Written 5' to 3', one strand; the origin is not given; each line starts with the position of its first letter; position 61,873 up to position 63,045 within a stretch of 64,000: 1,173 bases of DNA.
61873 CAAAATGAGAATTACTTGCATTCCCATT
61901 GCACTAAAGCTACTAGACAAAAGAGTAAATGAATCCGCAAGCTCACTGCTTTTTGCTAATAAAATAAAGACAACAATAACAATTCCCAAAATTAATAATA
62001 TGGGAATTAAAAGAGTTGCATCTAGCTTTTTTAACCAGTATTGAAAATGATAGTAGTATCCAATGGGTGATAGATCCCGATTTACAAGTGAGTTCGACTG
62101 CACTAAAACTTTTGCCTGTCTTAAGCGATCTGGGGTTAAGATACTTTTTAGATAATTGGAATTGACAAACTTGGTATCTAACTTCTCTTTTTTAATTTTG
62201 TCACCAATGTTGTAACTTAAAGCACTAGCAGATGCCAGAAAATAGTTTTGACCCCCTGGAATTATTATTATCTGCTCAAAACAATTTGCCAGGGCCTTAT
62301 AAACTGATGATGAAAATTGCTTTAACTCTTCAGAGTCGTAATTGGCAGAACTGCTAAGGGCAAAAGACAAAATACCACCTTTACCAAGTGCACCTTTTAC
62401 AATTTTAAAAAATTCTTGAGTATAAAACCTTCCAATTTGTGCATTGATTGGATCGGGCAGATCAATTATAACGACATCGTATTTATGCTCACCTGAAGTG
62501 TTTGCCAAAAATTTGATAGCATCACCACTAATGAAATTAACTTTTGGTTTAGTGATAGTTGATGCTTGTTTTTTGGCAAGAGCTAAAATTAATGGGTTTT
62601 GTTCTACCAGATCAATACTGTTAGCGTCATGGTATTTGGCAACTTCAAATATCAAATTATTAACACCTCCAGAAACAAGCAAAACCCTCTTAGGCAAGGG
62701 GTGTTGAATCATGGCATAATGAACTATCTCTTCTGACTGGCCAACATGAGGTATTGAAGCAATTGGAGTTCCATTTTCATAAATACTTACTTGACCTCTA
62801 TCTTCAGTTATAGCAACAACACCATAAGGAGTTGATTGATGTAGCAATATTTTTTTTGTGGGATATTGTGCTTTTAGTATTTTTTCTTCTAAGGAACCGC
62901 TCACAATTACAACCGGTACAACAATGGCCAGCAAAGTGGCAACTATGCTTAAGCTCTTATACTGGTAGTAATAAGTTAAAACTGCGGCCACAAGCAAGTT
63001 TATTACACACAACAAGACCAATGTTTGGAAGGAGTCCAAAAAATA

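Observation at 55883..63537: Four co-directional genes: SpeE-like/CX3CP membrane fusion, MotB-like giant coiled coil, ExbB/MotA-like channel, Tat-signal radical SAM enzyme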

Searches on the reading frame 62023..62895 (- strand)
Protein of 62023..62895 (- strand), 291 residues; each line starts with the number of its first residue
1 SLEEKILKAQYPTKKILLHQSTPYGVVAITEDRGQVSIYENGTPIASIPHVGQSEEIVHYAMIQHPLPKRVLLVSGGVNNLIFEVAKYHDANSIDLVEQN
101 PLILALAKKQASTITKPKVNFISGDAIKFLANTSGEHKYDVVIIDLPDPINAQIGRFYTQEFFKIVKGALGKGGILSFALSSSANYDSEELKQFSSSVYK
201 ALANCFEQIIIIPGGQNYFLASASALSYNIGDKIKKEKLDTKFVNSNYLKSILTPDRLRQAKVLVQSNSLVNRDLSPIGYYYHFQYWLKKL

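Call 69: search_solved_structures(query=window:62023-62895:-, max_evalue=0.001, show_alignments=3)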
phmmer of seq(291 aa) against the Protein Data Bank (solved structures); distinct sequences matched with E-value up to 0.001: 25.
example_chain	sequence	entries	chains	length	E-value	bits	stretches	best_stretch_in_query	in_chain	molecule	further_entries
8iyi_A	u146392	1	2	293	6.5e-19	71.4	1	13-229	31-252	KLLA0B09372p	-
2b2c_A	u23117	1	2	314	1.1e-18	70.7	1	13-219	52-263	spermidine synthase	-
6o64_A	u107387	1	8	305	1.9e-16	63.3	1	15-182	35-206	Spermidine synthase 2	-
6o65_A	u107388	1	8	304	2.6e-16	62.9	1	15-180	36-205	Spermidine synthase 1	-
1xj5_A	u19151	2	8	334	3.4e-16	62.5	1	15-180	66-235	Spermidine synthase 1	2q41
6o63_A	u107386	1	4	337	3.5e-16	62.5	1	15-180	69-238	Spermidine synthase 1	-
3anx_A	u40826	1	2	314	5.1e-16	62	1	35-178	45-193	spermidine synthase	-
1uir_A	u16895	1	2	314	5.2e-16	61.9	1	35-178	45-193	Polyamine Aminopropyltransferase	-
2e5w_A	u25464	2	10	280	5.9e-14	55.2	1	13-182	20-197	Probable spermidine synthase | spermidine synthase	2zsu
7xif_A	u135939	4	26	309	2e-13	53.4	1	21-184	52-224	Polyamine aminopropyltransferase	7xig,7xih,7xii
1inl_A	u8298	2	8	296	4.2e-13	52.4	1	54-187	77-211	Spermidine synthase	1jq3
4uoe_A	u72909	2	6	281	9.1e-13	51.3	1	14-174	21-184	SPERMIDINE SYNTHASE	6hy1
2pwp_A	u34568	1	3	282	9.2e-13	51.3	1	14-174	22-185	Spermidine synthase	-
2hte_A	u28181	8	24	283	9.2e-13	51.3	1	14-174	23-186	Spermidine synthase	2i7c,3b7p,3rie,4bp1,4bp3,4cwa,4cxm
2o05_A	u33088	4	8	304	9.6e-13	51.2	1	17-234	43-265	Spermidine synthase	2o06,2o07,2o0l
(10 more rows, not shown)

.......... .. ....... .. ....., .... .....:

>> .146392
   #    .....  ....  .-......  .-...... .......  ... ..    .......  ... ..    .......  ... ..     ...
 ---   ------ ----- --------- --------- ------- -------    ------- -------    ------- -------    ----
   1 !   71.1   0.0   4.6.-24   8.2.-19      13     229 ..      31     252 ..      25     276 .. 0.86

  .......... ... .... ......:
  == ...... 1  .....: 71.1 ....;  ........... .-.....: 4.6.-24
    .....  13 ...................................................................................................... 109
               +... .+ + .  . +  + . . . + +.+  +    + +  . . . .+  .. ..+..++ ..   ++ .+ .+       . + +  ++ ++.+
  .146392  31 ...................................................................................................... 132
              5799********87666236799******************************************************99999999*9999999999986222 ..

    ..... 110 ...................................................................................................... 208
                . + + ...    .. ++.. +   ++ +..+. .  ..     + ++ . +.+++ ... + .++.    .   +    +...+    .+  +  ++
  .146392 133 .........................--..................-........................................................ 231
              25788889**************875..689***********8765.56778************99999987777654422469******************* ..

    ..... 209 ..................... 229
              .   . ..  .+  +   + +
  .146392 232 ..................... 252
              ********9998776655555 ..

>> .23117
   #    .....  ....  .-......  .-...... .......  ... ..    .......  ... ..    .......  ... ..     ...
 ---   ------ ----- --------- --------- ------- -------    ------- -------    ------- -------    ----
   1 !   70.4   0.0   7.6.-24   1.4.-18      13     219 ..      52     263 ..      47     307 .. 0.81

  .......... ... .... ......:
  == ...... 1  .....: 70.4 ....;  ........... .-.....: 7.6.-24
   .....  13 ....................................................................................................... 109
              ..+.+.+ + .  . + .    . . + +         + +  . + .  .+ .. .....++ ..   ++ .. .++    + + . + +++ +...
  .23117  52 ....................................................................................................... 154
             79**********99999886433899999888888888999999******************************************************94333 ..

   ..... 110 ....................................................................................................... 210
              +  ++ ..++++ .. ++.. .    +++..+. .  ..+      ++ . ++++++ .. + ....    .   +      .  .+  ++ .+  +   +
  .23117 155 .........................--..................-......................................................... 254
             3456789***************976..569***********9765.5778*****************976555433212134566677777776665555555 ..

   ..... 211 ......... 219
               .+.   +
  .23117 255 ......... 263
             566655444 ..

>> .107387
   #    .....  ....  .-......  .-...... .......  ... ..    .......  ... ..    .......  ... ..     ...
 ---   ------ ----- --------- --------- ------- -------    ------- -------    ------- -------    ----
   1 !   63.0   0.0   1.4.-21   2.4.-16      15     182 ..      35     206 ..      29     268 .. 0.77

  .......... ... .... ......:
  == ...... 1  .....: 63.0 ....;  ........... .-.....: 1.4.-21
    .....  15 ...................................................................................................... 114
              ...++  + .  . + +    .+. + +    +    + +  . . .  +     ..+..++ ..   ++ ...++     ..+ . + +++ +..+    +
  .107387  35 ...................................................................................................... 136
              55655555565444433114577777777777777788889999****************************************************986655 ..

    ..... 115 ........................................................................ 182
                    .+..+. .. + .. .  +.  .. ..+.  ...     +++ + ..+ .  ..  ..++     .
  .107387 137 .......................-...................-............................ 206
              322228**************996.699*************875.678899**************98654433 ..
